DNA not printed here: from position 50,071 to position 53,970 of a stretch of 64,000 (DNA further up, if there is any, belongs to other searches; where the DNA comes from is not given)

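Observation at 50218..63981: Giant (>=4587 aa) single-ORF signalling protein combining FHA, PPP phosphatase, zincin motifs and an ABC1/UbiB kinase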

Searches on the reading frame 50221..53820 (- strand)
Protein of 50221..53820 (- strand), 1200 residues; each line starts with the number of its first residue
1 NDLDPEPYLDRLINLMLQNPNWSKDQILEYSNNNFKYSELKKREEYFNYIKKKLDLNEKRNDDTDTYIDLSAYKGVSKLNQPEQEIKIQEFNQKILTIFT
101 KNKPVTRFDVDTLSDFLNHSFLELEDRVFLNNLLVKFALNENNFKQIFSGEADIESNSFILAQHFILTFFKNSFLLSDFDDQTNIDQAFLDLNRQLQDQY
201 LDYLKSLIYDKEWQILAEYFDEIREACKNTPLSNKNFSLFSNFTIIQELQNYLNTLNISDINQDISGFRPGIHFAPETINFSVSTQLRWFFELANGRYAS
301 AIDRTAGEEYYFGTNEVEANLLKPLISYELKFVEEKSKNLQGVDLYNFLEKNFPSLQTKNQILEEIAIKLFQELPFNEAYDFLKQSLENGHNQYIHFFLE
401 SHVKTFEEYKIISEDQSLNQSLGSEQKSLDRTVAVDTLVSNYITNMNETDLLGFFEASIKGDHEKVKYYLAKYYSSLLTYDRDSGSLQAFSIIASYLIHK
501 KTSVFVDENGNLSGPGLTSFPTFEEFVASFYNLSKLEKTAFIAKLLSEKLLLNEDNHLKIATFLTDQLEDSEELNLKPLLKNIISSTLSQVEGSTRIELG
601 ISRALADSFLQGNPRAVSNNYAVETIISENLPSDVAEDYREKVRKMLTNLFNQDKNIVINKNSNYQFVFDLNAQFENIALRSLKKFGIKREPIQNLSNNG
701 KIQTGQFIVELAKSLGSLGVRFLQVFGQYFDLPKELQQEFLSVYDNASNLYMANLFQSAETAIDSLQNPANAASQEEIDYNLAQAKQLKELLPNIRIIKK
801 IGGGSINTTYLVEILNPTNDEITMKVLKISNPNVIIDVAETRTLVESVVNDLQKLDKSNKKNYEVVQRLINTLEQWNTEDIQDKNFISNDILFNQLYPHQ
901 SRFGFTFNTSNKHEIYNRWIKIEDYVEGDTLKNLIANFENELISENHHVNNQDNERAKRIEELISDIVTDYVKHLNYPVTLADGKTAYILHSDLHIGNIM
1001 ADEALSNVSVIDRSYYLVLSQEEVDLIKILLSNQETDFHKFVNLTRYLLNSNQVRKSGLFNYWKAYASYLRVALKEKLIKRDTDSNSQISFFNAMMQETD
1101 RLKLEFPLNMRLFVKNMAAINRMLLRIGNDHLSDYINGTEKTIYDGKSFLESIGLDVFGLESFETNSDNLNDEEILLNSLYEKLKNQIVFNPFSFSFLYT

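Call 26: search_protein_representatives(protein=window:50221-53820:-)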
Query: 1200 residues. Proteins with E-value up to 0.001 (for the whole library): 282; up to 1e-10: 146; up to 1e-30: 19. The best 150 are listed.
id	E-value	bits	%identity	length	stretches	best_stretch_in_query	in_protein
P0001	0.0e+00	1140.5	50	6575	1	5-1157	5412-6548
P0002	0.0e+00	1094.8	49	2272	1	3-1158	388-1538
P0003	2.2e-135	469.5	97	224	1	175-397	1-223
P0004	8.6e-117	407.9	35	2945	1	293-1157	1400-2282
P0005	4.3e-108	379.1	98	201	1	446-631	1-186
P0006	2.2e-88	313.8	97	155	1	1000-1153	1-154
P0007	5.1e-84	299.4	34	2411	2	697-1137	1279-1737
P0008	5.6e-84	299.3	87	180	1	631-800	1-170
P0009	2.0e-65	237.8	33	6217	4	737-1137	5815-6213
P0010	3.0e-57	210.8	27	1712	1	310-1136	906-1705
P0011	5.3e-56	206.7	31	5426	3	782-1137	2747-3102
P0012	1.3e-46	175.5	27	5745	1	344-1145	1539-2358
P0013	2.1e-45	171.6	27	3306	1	342-1144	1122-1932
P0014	5.2e-44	166.9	29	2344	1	510-1141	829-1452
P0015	1.2e-42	162.4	28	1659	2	706-1135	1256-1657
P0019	2.7e-31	124.8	28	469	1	797-1137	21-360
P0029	1.7e-21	92.4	28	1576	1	784-1130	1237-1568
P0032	5.0e-21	90.8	26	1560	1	697-1131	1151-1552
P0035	2.4e-20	88.6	31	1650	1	707-1135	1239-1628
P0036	3.3e-20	88.1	29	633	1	694-1137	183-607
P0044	2.2e-18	82.1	31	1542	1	707-1128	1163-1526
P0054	8.5e-17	76.8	27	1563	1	704-1142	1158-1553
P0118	1.6e-12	62.6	28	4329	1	702-1134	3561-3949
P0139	2.6e-11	58.6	26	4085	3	687-936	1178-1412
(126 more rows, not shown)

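Call 27: search_protein_families(library=pfam, proteins=[P0029, P0032, P0044, P0054, P0019, P0036], max_evalue=0.01)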
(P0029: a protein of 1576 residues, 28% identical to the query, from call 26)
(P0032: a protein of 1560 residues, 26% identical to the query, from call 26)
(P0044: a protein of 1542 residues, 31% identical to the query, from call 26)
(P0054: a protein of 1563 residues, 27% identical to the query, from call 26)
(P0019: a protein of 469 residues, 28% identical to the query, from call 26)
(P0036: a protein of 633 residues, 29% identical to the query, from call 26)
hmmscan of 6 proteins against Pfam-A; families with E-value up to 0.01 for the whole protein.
P0029 (1576 aa): 2 families
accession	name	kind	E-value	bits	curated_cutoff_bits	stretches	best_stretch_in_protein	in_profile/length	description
PF01435.24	Peptidase_M48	-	4.5e-12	46.6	20.3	1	122-176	22-80/186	Peptidase family M48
PF03109.22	ABC1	-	2.6e-06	27.2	22.9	1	1264-1472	44-228/244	ABC1 atypical kinase-like domain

P0032 (1560 aa): 1 family
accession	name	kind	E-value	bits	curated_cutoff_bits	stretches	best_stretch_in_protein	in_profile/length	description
PF01435.24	Peptidase_M48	-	2.8e-10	40.8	20.3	1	95-153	16-79/186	Peptidase family M48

P0044 (1542 aa): 2 families
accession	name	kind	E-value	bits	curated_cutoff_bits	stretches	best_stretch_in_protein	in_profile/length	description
PF03109.22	ABC1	-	8.8e-11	41.8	22.9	1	1248-1443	53-231/244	ABC1 atypical kinase-like domain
PF01435.24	Peptidase_M48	-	2.2e-10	41.1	20.3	1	95-140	42-86/186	Peptidase family M48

P0054 (1563 aa): 3 families
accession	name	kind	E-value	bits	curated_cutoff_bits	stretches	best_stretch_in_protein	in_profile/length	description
PF03109.22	ABC1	-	8.5e-10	38.6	22.9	1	1208-1452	13-230/244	ABC1 atypical kinase-like domain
PF01435.24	Peptidase_M48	-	2.6e-09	37.6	20.3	1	88-143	25-85/186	Peptidase family M48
PF01636.29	APH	-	8.4e-05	22.9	23.2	0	1393-1432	154-193/239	Phosphotransferase enzyme family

P0019 (469 aa): 1 family
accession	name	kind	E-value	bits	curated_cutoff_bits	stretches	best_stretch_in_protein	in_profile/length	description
PF03109.22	ABC1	-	0.00076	19.1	22.9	1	84-258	82-230/244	ABC1 atypical kinase-like domain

P0036 (633 aa): 0 families

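Call 41: list_cluster_members(proteins=[P0001, P0002, P0004, P0010, P0015, P0029, P0044, P0054, P0032, P0035])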
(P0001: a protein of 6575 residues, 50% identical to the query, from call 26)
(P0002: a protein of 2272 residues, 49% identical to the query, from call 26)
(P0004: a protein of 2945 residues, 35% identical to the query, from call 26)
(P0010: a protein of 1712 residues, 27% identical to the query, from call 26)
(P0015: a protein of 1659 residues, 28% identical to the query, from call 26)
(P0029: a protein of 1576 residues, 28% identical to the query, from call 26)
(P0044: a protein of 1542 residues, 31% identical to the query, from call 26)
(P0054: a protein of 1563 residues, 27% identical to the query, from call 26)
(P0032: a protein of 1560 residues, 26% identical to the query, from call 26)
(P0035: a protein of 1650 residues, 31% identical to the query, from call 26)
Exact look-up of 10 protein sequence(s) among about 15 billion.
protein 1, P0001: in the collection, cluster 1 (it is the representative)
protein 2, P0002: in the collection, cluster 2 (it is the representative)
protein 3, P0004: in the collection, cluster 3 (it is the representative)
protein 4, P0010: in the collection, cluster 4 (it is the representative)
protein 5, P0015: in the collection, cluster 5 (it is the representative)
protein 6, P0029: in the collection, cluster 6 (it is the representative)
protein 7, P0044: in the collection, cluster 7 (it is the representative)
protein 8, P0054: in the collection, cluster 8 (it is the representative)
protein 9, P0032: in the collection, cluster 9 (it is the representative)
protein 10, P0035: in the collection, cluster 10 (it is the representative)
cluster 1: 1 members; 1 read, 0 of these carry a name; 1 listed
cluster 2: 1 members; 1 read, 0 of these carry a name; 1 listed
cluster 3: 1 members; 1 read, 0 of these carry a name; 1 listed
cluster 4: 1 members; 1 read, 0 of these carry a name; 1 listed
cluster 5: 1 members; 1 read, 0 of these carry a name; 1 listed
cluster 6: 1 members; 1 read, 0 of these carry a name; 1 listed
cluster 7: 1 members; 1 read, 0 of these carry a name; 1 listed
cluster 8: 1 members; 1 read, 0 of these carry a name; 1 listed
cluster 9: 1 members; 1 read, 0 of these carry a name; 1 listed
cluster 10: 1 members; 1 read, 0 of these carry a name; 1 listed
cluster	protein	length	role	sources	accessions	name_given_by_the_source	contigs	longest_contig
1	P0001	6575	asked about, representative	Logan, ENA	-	-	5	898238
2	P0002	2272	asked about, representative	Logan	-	-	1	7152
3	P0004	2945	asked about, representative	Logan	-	-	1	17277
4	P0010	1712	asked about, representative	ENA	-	-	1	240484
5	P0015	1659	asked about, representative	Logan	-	-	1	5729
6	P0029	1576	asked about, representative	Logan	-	-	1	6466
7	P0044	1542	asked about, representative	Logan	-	-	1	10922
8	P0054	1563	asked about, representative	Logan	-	-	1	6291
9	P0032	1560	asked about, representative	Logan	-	-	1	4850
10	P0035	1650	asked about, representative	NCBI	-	-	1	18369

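Call 42: find_encoding_contigs(protein=P0001, flank=10000, max_places=3)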
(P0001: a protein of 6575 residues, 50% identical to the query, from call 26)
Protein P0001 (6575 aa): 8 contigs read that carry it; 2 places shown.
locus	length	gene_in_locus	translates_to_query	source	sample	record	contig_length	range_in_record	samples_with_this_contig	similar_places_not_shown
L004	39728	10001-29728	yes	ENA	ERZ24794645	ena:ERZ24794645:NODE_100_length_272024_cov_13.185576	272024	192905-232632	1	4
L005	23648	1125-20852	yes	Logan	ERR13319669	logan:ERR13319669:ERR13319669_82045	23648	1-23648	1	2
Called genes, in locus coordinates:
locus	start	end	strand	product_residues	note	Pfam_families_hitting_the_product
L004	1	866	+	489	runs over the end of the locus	PF00009:GTP_EFTU, PF00025:Arf (weak), PF00071:Ras, PF01926:MMR_HSR1, PF02421:FeoB_N (weak), PF22042:EF-G_D2, PF11987:IF-2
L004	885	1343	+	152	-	-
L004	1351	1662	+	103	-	-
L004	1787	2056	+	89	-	PF00312:Ribosomal_S15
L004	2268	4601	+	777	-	PF01138:RNase_PH, PF03725:RNase_PH_C, PF03726:PNPase (weak), PF01138:RNase_PH, PF00013:KH_1, PF00575:S1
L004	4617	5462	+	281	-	-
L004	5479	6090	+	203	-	PF00081:Sod_Fe_N, PF02777:Sod_Fe_C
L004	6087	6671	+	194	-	PF13482:RNase_H_2, PF10108:DNA_pol_B_exo2 (faint)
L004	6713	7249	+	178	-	PF00293:NUDIX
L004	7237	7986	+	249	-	PF02463:SMC_N, PF00005:ABC_tran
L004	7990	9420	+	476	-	PF19295:SufBD_N, PF01458:SUFBD_core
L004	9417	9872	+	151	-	PF01458:SUFBD_core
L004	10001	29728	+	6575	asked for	PF01435:Peptidase_M48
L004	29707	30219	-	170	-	-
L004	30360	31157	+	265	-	PF04402:SIMPL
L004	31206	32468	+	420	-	PF00155:Aminotran_1_2, PF00266:Aminotran_5, PF01212:Beta_elim_lyase (weak)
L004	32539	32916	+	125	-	PF01592:NifU_N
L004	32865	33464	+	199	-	PF01931:NTPase_I-T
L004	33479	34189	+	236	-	PF00970:FAD_binding_6, PF08030:NAD_binding_6, PF00175:NAD_binding_1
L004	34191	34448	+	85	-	PF13459:Fer4_15, PF13370:Fer4_13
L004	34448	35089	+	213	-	PF13462:Thioredoxin_4, PF01323:DSBA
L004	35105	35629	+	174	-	-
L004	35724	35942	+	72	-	-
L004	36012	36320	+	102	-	PF01883:FeS_assembly_P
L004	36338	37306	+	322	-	-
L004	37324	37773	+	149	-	PF02502:LacAB_rpiB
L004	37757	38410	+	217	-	PF00834:Ribul_P_3_epim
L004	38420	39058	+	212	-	PF18306:LDcluster4, PF03641:Lysine_decarbox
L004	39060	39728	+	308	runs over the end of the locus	PF00294:PfkB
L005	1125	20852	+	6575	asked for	PF01435:Peptidase_M48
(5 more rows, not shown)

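Call 49: find_encoding_contigs(protein=P0035, flank=6000, max_places=2)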
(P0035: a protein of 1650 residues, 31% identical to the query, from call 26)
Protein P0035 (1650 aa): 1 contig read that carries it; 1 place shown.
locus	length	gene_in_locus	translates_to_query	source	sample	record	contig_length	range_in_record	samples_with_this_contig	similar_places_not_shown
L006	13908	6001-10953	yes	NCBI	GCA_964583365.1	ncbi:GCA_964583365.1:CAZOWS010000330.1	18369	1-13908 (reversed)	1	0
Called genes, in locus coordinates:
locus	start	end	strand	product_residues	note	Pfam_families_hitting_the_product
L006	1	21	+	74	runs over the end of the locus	-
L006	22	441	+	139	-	PF17792:ThiD2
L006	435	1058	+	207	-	PF02581:TMP-TENI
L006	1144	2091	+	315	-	PF00294:PfkB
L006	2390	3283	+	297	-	-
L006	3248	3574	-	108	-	PF02452:PemK_toxin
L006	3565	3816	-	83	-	-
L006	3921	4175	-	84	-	PF05016:ParE_toxin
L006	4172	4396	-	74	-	-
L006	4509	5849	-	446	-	PF13173:AAA_14, PF13635:DUF4143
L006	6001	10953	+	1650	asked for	PF01435:Peptidase_M48, PF03109:ABC1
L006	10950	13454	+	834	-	PF01636:APH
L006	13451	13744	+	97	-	-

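Call 50: find_encoding_contigs(protein=P0044, flank=6000, max_places=2)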
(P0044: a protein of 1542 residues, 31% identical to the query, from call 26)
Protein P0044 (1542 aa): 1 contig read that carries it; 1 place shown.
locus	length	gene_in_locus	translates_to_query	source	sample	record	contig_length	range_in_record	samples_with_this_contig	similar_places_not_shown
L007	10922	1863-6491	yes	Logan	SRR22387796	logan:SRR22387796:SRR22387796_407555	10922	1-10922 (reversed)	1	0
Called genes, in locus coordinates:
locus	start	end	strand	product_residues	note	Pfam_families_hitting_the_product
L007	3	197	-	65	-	?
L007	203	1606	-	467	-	-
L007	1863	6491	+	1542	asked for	PF01435:Peptidase_M48, PF03109:ABC1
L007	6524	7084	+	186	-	PF04542:Sigma70_r2, PF08281:Sigma70_r4_2, PF04545:Sigma70_r4 (weak)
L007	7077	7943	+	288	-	-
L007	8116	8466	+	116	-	-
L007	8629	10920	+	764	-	?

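Call 55: search_protein_families(library=pfam, proteins=[P0004, P0007, P0014, P0002], max_evalue=0.001)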
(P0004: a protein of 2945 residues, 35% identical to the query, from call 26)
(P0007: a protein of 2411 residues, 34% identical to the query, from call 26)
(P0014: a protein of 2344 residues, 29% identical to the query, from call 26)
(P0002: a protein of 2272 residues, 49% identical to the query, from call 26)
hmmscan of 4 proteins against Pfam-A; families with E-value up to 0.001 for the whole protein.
P0004 (2945 aa): 1 family
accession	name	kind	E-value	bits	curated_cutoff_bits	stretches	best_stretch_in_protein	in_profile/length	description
PF01435.24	Peptidase_M48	-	2.2e-11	44.3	20.3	1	672-728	16-78/186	Peptidase family M48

P0007 (2411 aa): 4 families
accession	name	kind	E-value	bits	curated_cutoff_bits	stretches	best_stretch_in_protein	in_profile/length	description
PF13180.12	PDZ_2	-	9.6e-11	42.3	27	1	1200-1270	12-77/80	PDZ domain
PF00595.29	PDZ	-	9e-08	32.8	23.2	1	1185-1261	11-81/81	PDZ domain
PF01435.24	Peptidase_M48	-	3.3e-06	27.5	20.3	1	56-105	25-77/186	Peptidase family M48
PF17820.7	PDZ_6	-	3.5e-06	27.1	27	1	1208-1262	2-54/54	PDZ domain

P0014 (2344 aa): 0 families

P0002 (2272 aa): 0 families

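Call 56: search_protein_families(library=pfam, proteins=[P0118, P0139], max_evalue=0.001)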
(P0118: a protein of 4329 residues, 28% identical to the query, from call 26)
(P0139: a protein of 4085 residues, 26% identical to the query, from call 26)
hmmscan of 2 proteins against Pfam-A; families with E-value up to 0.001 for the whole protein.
P0118 (4329 aa): 7 families
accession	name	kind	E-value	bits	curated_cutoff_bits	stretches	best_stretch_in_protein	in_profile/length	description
PF13087.12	AAA_12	-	1.6e-20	73.9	27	2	2202-2266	130-189/195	AAA domain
PF13086.12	AAA_11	-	8.5e-19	68.8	27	2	1719-1796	2-76/257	AAA domain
PF01435.24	Peptidase_M48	-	1.6e-10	41.6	20.3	1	2462-2539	11-86/186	Peptidase family M48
PF13245.12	AAA_19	-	3.7e-10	40.5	25.1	1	1723-1918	1-133/134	AAA domain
PF13604.12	AAA_30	-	1.9e-09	37.9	27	1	1720-1916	3-130/191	AAA domain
PF03109.22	ABC1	-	5.6e-06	26.1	22.9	1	3635-3856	37-231/244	ABC1 atypical kinase-like domain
PF00515.34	TPR_1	-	0.00048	20.3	27.8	0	339-362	11-34/34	Tetratricopeptide repeat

P0139 (4085 aa): 1 family
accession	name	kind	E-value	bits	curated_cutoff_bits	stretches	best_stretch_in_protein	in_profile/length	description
PF01435.24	Peptidase_M48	-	0.00037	20.8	20.3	0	15-85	29-95/186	Peptidase family M48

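Call 62: find_encoding_contigs(protein=P0008, flank=3000, max_places=3)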
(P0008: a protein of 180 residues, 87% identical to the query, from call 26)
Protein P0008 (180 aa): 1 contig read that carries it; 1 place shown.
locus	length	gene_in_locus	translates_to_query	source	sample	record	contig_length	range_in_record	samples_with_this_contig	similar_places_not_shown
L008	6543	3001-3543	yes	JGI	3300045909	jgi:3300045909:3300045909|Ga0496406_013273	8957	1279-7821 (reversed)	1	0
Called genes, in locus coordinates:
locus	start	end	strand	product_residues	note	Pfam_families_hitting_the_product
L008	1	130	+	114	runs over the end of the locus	PF01435:Peptidase_M48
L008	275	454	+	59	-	-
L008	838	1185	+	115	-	-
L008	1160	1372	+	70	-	-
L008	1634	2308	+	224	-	-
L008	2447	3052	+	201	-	-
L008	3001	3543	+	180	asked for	-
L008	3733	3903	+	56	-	-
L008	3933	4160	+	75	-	-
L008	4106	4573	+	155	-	-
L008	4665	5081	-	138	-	-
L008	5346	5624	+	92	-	-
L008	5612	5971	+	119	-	PF04402:SIMPL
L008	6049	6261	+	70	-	-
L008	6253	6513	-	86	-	PF00704:Glyco_hydro_18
